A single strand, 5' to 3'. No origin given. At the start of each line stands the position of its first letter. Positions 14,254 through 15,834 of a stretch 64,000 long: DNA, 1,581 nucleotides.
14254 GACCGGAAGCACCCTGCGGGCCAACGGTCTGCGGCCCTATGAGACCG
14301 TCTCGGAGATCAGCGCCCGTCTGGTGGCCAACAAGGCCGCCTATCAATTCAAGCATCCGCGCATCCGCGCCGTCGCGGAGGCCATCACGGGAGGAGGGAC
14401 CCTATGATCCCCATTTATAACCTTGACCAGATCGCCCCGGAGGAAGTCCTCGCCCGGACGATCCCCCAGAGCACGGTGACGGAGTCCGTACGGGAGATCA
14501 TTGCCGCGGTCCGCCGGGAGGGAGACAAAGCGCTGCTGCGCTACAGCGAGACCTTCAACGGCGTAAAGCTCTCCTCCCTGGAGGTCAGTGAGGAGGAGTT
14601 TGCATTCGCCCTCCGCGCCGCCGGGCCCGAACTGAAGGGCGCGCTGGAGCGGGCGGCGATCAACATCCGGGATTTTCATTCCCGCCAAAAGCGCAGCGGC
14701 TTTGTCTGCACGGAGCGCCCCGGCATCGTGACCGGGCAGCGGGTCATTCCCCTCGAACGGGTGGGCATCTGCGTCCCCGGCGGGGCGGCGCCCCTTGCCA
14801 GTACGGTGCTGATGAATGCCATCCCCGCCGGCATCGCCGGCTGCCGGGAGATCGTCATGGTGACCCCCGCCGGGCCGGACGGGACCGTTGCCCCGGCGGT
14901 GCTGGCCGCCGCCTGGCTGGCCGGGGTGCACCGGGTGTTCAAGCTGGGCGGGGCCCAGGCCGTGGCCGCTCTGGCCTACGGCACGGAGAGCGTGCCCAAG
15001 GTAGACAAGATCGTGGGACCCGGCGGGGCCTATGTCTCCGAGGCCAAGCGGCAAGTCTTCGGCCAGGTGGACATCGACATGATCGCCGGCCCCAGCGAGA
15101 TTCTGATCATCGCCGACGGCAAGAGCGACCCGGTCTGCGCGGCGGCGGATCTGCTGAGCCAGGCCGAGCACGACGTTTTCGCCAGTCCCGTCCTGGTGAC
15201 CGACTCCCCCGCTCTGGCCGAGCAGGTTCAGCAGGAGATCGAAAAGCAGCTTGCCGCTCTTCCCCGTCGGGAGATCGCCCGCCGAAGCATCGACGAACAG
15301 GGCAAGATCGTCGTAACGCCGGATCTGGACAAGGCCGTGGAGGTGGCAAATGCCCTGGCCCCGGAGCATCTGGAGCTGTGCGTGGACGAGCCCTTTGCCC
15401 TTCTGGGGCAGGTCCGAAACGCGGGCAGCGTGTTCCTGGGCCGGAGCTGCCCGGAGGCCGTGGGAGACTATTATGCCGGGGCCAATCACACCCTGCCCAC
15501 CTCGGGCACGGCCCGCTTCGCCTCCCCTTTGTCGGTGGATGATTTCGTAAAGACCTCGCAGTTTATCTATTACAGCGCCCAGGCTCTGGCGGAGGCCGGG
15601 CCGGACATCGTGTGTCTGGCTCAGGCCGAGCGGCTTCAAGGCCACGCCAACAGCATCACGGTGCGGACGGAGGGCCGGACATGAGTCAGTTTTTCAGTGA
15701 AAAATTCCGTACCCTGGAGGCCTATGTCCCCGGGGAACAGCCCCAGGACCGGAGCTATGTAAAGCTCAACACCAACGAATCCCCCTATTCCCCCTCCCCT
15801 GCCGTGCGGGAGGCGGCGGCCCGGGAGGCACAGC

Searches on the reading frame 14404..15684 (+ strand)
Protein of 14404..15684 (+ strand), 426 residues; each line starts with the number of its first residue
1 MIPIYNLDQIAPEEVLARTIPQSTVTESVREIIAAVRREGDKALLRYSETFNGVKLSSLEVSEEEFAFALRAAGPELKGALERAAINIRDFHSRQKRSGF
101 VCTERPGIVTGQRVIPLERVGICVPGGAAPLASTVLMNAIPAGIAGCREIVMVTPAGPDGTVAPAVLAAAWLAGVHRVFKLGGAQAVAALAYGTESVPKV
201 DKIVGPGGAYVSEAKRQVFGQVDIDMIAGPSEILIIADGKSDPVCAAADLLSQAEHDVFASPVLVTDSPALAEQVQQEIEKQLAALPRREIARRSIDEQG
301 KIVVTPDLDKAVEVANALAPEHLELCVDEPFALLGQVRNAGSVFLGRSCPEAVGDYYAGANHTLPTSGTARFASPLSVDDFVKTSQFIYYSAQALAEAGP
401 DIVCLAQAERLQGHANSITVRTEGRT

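Call 90: find_homologous_proteins(query=window:14404-15684:+, max_evalue=1e-50)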
Query window:14404-15684:+ (426 aa): 8000 proteins with E <= 1e-50 among 8000 candidates; the best 120 are listed.
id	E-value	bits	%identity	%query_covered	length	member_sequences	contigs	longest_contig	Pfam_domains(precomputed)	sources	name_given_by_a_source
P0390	1.1e-272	922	100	100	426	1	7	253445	PF00815.26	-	-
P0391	1.2e-270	915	99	100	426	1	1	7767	PF00815.26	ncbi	-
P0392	7.6e-269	909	98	100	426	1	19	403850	PF00815.26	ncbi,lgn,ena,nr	ncbi:MAG: histidinol dehydrogenase [Oscillospiraceae bacterium]|nr:histidinol dehydrogenase [Oscillo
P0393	3.3e-241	818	98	89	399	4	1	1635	PF00815.26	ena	-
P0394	4.5e-209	712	79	100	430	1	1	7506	PF00815.26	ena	-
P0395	3.4e-196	670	76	100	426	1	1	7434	PF00815.26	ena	-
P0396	2.8e-191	654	73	99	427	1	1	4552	PF00815.26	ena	-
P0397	1.4e-187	642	70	99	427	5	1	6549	PF00815.26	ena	-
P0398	1.3e-183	629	69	99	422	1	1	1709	PF00815.26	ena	-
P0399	3.8e-181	620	68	99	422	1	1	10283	PF00815.26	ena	-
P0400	3.3e-180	617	68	100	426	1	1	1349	PF00815.26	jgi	jgi:histidinol dehydrogenase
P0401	8.1e-179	613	67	100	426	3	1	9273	PF00815.26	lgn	-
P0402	1.1e-178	612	68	99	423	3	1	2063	PF00815.26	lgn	-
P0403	5.8e-177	607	68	100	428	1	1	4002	PF00815.26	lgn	-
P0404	1.8e-176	605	68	100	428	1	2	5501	PF00815.26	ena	-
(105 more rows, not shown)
